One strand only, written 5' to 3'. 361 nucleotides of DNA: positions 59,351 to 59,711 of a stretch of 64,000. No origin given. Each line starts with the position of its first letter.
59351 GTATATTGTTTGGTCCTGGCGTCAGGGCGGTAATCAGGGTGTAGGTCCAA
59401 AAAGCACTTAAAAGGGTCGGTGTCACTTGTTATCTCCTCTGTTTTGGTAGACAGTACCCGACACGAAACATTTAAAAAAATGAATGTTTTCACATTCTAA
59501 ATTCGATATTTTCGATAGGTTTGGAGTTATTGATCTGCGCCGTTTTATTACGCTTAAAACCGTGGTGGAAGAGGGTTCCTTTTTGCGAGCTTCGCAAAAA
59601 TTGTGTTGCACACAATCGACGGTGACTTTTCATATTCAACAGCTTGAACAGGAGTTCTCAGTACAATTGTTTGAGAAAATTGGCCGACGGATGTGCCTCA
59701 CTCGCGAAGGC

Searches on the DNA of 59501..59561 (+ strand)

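Call 70: search_dna_similar(query=window:59501-59561:+, collection=ecoli_genomes, mode=near, max_rows=6)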
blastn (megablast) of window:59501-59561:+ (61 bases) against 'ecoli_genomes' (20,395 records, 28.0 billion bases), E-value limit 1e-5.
Records with a match: 4197; places in all: 4197; records where one place covers at least 80% of the query: 4197.
Genomes with a match: 4197 of 5426; with a place that covers at least 80% of the query: 4197. Places per genome that has any: lowest 1, median 1, highest 1. On chromosomes: 4197 places; on plasmids: 0.
Best place of each record, by identity: 95-99% 4197.
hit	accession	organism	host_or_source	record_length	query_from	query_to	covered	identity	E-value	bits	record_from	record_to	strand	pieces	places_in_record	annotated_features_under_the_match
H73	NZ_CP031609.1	Escherichia coli strain N3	Homo sapiens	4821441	1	61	100%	98.4%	2e-21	108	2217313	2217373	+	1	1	yfiE: LysR family transcriptional regulator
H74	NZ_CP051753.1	Escherichia coli strain SCU-102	Homo sapiens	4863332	1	61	100%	98.4%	2e-21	108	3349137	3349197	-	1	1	yfiE: LysR family transcriptional regulator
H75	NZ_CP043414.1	Escherichia coli strain EC42405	bovine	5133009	1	61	100%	98.4%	2e-21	108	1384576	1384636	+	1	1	yfiE: LysR family transcriptional regulator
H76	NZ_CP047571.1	Escherichia coli strain 2EC1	Homo sapiens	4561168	1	61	100%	98.4%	2e-21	108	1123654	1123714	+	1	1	yfiE: LysR family transcriptional regulator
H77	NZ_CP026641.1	Escherichia coli strain FORC_082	chicken meat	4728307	1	61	100%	98.4%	2e-21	108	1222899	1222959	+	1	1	yfiE: LysR family transcriptional regulator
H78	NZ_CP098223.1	Escherichia coli strain Z0117EC0005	Canis lupus familiaris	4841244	1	61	100%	98.4%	2e-21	108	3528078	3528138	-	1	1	yfiE: LysR family transcriptional regulator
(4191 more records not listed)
